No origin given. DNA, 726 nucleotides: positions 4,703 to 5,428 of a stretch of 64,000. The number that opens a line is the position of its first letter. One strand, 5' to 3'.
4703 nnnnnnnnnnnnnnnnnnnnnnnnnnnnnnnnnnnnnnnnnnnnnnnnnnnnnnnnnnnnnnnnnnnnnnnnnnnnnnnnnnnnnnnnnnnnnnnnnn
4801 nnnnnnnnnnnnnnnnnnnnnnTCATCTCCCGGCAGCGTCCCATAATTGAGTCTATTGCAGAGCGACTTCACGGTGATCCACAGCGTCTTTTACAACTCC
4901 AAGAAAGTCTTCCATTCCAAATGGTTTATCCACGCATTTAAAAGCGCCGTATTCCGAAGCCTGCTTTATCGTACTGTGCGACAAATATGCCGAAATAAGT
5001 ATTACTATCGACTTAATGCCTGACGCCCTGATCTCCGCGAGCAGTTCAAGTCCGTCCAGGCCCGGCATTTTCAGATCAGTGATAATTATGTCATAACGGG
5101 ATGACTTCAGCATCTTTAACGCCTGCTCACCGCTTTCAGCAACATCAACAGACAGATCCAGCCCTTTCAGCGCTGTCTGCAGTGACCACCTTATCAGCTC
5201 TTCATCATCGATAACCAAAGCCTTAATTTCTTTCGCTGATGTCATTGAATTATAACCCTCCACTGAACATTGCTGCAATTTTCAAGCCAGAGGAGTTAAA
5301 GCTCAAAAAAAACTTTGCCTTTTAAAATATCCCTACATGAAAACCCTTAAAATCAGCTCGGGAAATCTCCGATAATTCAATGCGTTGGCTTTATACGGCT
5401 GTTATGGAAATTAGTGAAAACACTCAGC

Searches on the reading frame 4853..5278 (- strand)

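Call 51: search_protein_families(library=pfam, proteins=[window:4853-5278:-], max_evalue=0.00001)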
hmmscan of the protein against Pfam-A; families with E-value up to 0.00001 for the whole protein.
window:4853-5278:- (141 aa): 1 family
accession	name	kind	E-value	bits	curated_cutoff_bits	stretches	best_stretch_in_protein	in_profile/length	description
PF00072.30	Response_reg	-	8.7e-28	97.2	30.2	1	21-128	2-109/111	Response regulator receiver domain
